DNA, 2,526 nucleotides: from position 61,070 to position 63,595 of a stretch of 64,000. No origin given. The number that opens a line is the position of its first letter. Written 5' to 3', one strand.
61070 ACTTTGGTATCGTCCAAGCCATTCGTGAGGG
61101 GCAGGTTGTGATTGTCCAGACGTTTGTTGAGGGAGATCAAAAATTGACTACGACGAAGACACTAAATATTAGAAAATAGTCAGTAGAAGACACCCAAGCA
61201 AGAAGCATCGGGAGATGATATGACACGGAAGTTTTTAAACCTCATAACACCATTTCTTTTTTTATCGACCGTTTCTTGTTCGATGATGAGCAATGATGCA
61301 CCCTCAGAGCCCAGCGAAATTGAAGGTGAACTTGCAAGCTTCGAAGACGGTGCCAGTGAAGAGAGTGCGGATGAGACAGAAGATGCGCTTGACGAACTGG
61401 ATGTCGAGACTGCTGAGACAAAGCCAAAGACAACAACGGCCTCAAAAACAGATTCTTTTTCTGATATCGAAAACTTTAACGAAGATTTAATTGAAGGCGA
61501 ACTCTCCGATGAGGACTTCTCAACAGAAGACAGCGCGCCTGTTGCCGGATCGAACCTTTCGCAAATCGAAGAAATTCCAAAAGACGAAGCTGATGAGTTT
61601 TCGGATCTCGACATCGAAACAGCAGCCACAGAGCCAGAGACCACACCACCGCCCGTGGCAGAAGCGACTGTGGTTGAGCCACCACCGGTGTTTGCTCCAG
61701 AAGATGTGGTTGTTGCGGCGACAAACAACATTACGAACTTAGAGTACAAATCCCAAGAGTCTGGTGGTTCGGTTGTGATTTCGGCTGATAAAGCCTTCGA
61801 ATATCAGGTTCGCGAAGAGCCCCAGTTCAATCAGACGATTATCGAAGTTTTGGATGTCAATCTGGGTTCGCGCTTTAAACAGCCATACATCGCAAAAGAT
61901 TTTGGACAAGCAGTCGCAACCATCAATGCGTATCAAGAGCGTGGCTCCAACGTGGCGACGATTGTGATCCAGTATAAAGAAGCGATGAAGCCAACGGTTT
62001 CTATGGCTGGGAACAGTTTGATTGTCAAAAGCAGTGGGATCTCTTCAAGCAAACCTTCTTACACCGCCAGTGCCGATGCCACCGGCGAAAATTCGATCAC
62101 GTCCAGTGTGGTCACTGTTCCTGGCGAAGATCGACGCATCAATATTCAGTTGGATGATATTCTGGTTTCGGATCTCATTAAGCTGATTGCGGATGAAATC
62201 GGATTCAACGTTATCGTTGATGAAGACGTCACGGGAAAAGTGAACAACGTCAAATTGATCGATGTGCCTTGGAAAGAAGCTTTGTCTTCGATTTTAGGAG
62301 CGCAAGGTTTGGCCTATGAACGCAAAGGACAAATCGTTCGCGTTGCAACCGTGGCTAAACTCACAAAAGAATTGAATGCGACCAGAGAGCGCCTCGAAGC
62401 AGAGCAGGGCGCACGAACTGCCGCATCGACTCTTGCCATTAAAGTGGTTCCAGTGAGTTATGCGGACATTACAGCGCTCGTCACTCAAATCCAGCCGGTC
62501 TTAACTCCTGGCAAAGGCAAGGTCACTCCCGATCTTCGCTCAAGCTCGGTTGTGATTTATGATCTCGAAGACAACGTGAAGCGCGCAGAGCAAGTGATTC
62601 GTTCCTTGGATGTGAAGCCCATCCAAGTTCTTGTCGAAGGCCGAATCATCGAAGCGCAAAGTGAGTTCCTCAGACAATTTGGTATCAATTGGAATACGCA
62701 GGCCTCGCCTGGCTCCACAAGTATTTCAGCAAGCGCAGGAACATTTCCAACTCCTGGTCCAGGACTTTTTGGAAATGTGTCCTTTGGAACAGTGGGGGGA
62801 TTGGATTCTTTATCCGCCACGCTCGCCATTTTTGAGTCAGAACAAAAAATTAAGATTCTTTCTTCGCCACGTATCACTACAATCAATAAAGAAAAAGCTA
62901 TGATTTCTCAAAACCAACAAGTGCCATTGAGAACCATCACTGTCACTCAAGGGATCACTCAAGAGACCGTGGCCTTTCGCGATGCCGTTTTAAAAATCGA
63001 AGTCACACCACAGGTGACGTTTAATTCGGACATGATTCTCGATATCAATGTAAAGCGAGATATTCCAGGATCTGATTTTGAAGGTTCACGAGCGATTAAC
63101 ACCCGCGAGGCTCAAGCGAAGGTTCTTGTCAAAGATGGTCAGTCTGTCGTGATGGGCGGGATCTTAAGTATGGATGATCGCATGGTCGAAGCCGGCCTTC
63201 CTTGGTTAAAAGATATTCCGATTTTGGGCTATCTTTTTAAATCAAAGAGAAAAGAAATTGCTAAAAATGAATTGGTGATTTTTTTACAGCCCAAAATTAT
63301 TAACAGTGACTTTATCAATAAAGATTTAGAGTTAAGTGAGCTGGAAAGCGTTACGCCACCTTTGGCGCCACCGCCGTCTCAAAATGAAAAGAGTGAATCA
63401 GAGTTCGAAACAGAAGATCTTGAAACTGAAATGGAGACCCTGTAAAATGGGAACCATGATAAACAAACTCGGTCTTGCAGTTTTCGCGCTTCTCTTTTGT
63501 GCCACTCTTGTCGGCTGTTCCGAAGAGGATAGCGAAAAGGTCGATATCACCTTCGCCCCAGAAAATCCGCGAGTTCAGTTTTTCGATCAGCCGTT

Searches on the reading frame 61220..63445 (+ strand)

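Call 93: search_protein_families(library=pfam, proteins=[window:61220-63445:+], max_evalue=0.00001)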
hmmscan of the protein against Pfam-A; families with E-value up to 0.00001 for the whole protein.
window:61220-63445:+ (741 aa): 3 families
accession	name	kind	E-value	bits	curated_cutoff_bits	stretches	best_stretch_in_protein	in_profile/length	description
PF00263.26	Secretin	-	3.4e-43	147.6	27.5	1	539-694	3-168/169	Bacterial type II and III secretion system protein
PF03958.22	Secretin_N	-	3.2e-10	40.5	28.2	1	408-468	2-68/69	Bacterial type II/III secretion system short domain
PF07660.19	STN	-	4.1e-06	26.9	28.4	0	329-375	1-49/52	Secretin and TonB N terminus short domain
